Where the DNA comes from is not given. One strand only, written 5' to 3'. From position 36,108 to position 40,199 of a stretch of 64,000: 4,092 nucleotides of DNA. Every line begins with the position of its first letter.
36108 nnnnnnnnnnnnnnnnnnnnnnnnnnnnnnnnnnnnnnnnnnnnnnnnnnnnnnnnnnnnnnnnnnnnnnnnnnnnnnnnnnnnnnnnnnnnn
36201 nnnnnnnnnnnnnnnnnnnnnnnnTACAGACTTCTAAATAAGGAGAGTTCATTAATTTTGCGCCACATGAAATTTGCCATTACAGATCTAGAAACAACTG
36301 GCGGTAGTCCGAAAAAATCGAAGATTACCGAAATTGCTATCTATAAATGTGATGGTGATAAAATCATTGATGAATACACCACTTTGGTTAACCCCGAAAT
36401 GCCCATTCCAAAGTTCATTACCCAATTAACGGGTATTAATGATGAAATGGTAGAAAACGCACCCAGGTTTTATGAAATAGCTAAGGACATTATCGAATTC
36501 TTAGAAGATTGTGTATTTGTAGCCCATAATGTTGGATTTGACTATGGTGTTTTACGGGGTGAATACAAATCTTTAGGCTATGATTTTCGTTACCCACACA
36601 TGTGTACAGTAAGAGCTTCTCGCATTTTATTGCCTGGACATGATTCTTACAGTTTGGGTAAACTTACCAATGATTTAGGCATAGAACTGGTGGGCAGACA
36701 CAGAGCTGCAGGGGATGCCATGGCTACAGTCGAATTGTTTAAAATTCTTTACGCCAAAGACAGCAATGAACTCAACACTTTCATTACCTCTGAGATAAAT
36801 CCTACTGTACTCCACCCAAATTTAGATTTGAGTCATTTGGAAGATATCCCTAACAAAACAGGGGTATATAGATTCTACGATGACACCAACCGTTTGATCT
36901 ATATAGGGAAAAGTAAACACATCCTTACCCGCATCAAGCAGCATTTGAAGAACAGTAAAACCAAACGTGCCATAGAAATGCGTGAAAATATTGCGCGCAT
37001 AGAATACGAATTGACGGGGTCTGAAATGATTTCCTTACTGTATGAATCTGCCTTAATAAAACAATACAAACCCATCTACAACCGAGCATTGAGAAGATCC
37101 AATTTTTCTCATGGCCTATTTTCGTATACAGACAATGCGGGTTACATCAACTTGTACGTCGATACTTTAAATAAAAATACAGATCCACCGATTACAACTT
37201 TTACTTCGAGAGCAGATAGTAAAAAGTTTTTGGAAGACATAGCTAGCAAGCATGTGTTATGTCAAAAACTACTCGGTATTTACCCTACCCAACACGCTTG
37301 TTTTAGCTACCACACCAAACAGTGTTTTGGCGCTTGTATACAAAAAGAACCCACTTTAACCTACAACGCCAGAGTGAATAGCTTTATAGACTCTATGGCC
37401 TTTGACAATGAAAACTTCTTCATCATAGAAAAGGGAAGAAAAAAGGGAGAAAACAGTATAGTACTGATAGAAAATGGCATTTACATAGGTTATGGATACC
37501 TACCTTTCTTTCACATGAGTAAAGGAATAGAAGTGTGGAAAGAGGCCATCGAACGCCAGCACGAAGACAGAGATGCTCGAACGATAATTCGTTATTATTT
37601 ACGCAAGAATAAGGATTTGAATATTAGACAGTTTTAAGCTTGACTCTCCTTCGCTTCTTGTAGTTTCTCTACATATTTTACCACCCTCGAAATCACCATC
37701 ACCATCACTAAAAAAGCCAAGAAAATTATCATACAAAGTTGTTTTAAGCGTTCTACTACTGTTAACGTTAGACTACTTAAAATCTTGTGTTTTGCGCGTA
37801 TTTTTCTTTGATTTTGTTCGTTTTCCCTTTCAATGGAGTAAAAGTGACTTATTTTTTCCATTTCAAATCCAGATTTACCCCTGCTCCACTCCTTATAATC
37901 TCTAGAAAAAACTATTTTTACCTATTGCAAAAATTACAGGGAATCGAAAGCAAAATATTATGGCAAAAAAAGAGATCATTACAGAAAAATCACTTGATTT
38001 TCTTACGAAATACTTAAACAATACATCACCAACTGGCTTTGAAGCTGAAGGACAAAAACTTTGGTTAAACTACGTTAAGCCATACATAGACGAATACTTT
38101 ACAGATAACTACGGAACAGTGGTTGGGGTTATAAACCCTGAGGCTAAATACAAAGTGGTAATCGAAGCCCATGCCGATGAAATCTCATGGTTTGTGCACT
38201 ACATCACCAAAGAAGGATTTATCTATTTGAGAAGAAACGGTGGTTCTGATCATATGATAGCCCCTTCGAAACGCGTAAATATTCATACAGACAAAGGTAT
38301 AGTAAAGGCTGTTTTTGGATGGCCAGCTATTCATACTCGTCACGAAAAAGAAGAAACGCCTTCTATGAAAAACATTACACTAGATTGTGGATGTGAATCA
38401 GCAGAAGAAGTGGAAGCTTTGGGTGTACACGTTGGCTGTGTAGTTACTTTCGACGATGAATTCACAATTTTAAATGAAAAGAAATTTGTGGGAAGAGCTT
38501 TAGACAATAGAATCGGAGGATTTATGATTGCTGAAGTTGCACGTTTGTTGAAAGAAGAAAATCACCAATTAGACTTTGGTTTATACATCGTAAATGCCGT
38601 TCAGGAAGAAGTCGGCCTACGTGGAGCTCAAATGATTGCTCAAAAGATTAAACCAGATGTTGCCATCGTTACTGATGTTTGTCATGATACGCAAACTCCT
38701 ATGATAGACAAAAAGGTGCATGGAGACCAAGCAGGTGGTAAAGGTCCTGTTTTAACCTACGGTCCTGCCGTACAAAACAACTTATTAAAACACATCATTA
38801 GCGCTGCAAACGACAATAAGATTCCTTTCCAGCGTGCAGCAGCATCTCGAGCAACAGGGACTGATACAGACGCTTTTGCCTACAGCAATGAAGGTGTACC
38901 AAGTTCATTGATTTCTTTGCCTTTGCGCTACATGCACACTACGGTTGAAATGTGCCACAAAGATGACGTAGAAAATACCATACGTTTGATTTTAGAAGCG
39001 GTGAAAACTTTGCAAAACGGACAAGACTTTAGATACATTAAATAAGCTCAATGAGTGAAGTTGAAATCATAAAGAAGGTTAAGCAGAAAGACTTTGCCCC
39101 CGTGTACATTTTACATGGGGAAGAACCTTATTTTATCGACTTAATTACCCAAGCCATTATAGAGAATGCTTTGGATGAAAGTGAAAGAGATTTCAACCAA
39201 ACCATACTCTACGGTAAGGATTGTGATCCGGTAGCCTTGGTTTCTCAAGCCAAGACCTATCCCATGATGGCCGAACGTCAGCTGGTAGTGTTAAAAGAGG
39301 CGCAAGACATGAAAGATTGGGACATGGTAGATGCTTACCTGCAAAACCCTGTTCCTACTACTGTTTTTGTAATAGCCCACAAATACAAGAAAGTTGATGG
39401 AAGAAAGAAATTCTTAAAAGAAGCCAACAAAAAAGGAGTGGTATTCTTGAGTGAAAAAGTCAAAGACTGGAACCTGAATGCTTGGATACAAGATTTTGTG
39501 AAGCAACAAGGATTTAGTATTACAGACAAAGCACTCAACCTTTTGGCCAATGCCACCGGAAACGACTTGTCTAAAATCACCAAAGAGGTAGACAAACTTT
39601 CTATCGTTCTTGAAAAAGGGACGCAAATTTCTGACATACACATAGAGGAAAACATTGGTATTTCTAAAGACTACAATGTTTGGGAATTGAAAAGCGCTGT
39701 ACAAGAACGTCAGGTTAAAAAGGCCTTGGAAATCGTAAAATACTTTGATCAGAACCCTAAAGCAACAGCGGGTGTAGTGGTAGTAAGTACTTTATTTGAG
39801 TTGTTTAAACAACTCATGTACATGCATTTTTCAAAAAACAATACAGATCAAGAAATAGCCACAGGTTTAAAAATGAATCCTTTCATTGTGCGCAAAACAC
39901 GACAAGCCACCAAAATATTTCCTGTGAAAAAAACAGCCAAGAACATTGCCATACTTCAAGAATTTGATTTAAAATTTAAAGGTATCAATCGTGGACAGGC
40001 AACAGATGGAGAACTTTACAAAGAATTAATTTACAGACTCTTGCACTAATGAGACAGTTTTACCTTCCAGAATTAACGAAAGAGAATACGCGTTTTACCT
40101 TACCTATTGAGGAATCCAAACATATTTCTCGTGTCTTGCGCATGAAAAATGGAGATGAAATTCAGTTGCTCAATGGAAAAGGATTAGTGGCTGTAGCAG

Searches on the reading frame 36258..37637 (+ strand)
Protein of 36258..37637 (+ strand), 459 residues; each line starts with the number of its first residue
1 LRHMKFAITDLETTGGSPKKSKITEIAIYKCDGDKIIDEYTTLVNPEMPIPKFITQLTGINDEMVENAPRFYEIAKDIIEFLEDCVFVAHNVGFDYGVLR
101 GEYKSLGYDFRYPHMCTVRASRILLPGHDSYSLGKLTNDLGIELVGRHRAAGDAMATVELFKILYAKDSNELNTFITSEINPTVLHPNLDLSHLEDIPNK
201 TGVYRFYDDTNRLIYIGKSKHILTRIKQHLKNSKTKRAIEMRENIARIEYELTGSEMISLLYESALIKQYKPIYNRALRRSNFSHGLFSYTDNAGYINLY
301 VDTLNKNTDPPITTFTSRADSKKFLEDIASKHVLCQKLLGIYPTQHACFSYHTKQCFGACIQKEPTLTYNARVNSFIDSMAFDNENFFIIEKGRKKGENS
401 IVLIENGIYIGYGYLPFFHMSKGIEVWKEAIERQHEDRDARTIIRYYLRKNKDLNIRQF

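Call 20: search_protein_families(library=pfam, proteins=[window:36258-37637:+], max_evalue=0.001)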
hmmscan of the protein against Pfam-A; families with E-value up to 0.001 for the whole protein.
window:36258-37637:+ (459 aa): 2 families
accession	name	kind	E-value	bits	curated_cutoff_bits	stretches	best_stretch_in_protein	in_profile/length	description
PF00929.31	RNase_T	-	2.9e-35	122.7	24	1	8-161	2-164/164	Exonuclease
PF01541.30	GIY-YIG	-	3.9e-10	40.3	22.6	1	201-274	2-77/78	GIY-YIG catalytic domain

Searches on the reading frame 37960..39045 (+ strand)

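Call 78: search_protein_families(library=pfam, proteins=[window:37960-39045:+], max_evalue=0.00001)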
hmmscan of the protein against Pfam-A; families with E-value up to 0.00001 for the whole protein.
window:37960-39045:+ (361 aa): 3 families
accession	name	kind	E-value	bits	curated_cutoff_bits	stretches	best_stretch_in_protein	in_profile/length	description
PF05343.19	Peptidase_M42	-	2.1e-78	263.8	23.2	1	52-343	1-292/292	M42 glutamyl aminopeptidase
PF04389.22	Peptidase_M28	-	1.2e-08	35.4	21.3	1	180-327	30-169/193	Peptidase family M28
PF01546.33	Peptidase_M20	-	1.9e-06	28.4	24.6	1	168-349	19-205/206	Peptidase family M20/M25/M40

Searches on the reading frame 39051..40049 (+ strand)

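Call 78: search_protein_families(library=pfam, proteins=[window:39051-40049:+], max_evalue=0.00001)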
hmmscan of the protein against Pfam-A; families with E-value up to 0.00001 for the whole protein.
window:39051-40049:+ (332 aa): 2 families
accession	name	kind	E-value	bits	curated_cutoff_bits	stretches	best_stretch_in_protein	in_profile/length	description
PF06144.19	DNA_pol3_delta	-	1.3e-16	61.1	21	1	19-132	1-121/124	DNA polymerase III, delta subunit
PF21694.2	DNA_pol3_delta_C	-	2.8e-08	34.2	27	1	209-311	3-105/121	DNA polymerase III delta subunit, C-terminal domain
